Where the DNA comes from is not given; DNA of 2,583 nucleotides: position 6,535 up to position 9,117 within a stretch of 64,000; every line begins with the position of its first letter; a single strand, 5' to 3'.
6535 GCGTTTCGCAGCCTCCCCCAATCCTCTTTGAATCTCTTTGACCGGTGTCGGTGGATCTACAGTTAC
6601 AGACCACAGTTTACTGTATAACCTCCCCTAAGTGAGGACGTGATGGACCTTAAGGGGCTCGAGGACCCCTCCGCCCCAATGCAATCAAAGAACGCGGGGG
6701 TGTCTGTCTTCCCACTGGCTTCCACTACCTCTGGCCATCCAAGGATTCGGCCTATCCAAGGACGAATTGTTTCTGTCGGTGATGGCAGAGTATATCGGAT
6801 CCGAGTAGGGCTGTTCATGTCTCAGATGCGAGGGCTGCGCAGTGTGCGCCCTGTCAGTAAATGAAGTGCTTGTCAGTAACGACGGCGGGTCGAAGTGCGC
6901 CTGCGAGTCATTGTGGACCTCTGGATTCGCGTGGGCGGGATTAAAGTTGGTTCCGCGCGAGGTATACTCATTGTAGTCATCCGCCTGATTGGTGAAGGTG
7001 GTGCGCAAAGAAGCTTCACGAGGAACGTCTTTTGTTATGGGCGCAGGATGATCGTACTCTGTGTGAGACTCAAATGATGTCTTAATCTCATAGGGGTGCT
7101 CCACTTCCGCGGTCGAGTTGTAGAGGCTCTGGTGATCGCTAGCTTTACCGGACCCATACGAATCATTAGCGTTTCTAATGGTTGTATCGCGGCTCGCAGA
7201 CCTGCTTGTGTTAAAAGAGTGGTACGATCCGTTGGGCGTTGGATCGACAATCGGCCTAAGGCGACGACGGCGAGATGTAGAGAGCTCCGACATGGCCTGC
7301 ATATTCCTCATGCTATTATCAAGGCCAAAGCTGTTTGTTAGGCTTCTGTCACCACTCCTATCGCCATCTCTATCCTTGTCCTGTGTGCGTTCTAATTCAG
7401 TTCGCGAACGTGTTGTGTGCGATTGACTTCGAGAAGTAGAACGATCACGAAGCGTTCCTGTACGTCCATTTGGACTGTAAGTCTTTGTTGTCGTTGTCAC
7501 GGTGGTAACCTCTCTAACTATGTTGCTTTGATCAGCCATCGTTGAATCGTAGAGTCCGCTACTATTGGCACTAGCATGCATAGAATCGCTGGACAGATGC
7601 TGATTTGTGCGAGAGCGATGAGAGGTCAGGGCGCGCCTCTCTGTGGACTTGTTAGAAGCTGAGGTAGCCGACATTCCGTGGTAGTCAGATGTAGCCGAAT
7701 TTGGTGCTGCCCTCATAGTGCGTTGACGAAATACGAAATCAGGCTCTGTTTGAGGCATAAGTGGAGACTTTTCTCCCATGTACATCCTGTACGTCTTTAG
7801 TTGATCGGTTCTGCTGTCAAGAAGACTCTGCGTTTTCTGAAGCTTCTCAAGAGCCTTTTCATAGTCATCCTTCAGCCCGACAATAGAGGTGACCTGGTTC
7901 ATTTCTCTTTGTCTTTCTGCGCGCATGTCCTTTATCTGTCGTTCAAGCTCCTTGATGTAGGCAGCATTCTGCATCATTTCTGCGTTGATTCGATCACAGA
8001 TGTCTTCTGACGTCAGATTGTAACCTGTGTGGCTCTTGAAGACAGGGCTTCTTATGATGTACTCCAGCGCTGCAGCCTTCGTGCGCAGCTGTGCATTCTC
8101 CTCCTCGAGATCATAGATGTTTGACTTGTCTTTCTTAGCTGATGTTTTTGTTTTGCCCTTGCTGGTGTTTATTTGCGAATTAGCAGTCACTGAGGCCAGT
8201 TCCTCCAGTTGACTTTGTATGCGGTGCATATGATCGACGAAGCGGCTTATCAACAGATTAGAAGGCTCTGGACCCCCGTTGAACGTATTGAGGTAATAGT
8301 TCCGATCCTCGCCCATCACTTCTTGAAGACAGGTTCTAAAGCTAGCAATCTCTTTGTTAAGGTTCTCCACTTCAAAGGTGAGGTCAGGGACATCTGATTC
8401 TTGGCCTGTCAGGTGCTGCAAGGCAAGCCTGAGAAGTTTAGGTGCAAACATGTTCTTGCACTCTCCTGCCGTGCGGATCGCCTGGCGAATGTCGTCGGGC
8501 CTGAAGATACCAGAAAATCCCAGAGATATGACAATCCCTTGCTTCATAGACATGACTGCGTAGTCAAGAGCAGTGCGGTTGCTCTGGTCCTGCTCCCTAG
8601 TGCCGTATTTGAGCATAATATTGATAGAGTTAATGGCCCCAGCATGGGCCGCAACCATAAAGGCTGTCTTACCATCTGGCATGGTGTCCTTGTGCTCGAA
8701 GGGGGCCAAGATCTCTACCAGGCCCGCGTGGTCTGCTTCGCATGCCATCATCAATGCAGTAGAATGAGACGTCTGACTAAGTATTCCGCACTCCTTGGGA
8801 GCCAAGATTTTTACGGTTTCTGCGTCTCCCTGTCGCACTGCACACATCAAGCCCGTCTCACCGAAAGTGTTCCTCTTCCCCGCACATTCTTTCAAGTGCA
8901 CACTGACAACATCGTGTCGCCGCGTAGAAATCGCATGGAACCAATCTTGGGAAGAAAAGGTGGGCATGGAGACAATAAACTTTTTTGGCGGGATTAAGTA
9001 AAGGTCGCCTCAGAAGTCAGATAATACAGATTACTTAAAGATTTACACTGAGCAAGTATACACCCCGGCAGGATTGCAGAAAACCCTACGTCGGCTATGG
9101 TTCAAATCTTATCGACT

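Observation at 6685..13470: Head-to-head inverted duplication of ankyrin/coiled-coil ('21.1'-type) genes sharing a 129-bp bidirectional promoter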

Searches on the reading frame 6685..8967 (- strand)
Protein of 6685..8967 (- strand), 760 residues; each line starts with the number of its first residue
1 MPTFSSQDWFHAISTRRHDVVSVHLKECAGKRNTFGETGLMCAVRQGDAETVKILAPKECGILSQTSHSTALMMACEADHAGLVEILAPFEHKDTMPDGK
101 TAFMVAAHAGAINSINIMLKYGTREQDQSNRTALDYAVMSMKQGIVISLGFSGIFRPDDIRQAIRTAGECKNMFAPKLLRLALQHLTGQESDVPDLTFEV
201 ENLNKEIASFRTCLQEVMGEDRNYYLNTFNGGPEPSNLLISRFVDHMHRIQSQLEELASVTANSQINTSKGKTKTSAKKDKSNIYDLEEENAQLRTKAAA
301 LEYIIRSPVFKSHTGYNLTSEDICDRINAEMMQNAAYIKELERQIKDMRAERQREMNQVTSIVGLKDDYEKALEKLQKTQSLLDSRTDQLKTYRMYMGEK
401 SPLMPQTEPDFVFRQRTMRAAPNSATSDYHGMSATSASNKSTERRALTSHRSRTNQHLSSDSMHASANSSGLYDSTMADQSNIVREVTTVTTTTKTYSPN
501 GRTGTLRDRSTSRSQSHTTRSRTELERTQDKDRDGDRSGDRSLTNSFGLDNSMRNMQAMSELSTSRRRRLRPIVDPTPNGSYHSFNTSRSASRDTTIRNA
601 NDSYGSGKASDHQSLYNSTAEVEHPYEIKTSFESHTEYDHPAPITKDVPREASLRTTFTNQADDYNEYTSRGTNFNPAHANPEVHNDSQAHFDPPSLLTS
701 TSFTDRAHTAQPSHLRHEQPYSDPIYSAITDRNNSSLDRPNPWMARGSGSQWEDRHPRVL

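Call 5: search_protein_families(library=pfam, proteins=[window:6685-8967:-], max_evalue=0.01)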
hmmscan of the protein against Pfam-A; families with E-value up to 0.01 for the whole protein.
window:6685-8967:- (760 aa): 5 families
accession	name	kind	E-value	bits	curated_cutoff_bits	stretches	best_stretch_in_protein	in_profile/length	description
PF12796.13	Ank_2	-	5.4e-17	62.6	27.3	2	12-88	4-80/90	Ankyrin repeats (3 copies)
PF13857.12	Ank_5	-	2.1e-09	38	27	0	97-137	12-56/56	Ankyrin repeats (many copies)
PF00023.36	Ank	-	5.2e-07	30.1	21.1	0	36-55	2-21/33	Ankyrin repeat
PF13606.12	Ank_3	-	0.00048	20.8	22.3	0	36-57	2-23/30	Ankyrin repeat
PF13637.12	Ank_4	-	0.0062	17.3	22.7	0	32-55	26-49/50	Ankyrin repeats (many copies)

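Call 7: find_homologous_proteins(query=window:6685-8967:-)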
Query window:6685-8967:- (760 aa): 5 proteins with E <= 0.001 among 8000 candidates.
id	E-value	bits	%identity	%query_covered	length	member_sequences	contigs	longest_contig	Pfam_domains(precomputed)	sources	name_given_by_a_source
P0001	0.0e+0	1701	100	100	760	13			PF13857.13,PF12796.14,PF00023.37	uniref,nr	uniref:Ankyrin-like protein n=1 Tax=Giardia intestinalis TaxID=5741 RepID=Q9XZJ0_GIAIN|nr:ankyrin-li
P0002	0.0e+0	1455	86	100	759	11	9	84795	PF13606.13,PF13857.13,PF12796.14,PF00023.37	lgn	-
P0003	0.0e+0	1419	80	100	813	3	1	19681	PF13857.13,PF12796.14,PF00023.37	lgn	-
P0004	0.0e+0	1394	81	100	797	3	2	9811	PF13857.13,PF12796.14,PF00023.37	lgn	-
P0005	3.4e-10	57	37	18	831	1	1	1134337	PF13606.13,PF13857.13,PF12796.14,PF00023.37,PF13637.13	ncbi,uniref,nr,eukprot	ncbi:Ankyrin repeat protein 1 [Giardia muris]|uniref:Ankyrin repeat protein 1 n=1 Tax=Giardia muris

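Call 10: find_encoding_contigs(protein=P0005, flank=10000, max_places=3)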
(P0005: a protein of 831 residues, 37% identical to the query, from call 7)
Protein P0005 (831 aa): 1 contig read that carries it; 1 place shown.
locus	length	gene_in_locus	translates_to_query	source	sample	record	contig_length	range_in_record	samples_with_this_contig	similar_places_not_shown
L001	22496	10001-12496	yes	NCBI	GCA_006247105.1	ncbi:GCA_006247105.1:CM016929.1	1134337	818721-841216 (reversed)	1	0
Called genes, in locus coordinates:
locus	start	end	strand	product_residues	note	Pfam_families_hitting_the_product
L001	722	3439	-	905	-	PF00023:Ank (faint), PF12796:Ank_2, PF13606:Ank_3 (faint), PF12796:Ank_2, PF13857:Ank_5 (weak), PF00069:Pkinase, PF07714:PK_Tyr_Ser-Thr, PF14531:Kinase-like (weak), +2 more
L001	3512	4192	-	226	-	-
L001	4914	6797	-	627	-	PF03302:VSP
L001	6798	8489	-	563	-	PF03302:VSP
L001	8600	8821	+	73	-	-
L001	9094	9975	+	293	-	PF00191:Annexin (weak), PF22293:ANXE1_4th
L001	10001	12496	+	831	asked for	PF13637:Ank_4 (faint), PF00023:Ank (faint), PF13606:Ank_3 (faint), PF13857:Ank_5 (faint), PF12796:Ank_2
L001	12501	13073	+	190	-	PF03357:Snf7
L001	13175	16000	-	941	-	PF12799:LRR_4 (faint)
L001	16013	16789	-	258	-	PF07002:Copine, PF10138:vWA-TerF-like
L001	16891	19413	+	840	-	PF00023:Ank (faint), PF13857:Ank_5 (faint), PF13606:Ank_3 (faint), PF13637:Ank_4 (faint), PF12796:Ank_2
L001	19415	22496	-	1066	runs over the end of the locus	-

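Call 22: find_encoding_contigs(protein=P0002, flank=10000, max_places=4)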
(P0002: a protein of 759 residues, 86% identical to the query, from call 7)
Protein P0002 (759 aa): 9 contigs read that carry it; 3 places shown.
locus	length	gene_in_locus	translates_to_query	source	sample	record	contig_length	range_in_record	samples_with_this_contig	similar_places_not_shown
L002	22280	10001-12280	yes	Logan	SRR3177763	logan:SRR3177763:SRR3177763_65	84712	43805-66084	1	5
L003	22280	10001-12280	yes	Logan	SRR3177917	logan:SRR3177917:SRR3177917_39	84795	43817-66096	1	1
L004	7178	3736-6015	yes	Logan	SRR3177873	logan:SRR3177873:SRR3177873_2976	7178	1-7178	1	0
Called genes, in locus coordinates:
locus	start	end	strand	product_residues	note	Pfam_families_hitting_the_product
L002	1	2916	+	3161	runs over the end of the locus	PF02138:Beach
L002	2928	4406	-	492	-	-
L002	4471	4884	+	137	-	-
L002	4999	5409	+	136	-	-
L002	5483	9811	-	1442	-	PF00023:Ank (faint), PF12796:Ank_2, PF13606:Ank_3 (faint), PF13857:Ank_5 (faint), PF12796:Ank_2, PF12796:Ank_2, PF13637:Ank_4 (weak), PF12796:Ank_2, +1 more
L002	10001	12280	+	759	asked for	PF12796:Ank_2, PF00023:Ank (faint), PF13606:Ank_3 (faint), PF13857:Ank_5 (faint), PF12796:Ank_2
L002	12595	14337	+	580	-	PF02274:ADI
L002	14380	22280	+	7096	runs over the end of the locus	-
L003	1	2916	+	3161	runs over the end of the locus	PF02138:Beach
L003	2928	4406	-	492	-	-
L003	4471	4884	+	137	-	-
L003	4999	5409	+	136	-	-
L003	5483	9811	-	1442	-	PF00023:Ank (faint), PF12796:Ank_2, PF13606:Ank_3 (faint), PF13857:Ank_5 (faint), PF12796:Ank_2, PF12796:Ank_2, PF13637:Ank_4 (weak), PF12796:Ank_2, +1 more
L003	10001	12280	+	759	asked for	PF12796:Ank_2, PF00023:Ank (faint), PF13606:Ank_3 (faint), PF13857:Ank_5 (faint), PF12796:Ank_2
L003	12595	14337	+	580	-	PF02274:ADI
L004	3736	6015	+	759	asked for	PF12796:Ank_2, PF00023:Ank (faint), PF13606:Ank_3 (faint), PF13857:Ank_5 (faint), PF12796:Ank_2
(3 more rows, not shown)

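Call 55: predict_structure(alignment_id=A2)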
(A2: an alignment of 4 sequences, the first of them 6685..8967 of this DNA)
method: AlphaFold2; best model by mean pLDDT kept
length: 760 residues; sequences in the alignment: 4
mean_pLDDT: 38.3   pTM: 0.25
mean pLDDT of the five models: 38.3, 37.0, 35.8, 33.4, 31.3
residues with pLDDT >= 90: 0; 70-90: 33; 50-70: 133; < 50: 594
segments of 3 or more residues with pLDDT < 50: 1-35, 60-64, 92-101, 107-110, 122-282, 307-321, 399-760
pLDDT, mean of each block of 10 residues (from residue 1): 40 45 42 50 64 60 54 66 65 42 50 56 39 38 29 31 32 32 32 28 34 31 30 29 39 36 29 32 58 59 48 40 57 69 76 62 60 73 74 58 33 29 26 26 31 28 26 29 27 27 29 28 26 29 32 33 31 30 27 26 26 25 25 29 29 26 26 26 26 28 25 26 33 34 33 32
secondary structure, 60 per line:
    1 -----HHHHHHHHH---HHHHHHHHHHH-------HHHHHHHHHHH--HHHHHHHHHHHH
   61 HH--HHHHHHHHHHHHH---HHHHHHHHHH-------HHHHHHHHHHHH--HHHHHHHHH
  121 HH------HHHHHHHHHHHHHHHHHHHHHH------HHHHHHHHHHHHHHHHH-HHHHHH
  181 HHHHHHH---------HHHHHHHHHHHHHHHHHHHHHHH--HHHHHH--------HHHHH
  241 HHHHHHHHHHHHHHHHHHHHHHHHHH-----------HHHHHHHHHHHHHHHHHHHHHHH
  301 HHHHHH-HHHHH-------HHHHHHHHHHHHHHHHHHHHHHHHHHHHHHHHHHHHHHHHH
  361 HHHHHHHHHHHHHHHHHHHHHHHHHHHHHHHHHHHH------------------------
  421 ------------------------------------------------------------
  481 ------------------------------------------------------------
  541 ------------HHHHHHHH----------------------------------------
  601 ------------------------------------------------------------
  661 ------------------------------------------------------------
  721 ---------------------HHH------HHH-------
elements in order (helices of 4 or more, strands of 3 or more residues): H6-14 H18-28 H36-46 H49-62 H65-77 H81-90 H98-109 H112-122 H129-150 H157-173 H175-187 H197-219 H222-227 H236-266 H278-306 H308-312 H320-396 H553-560
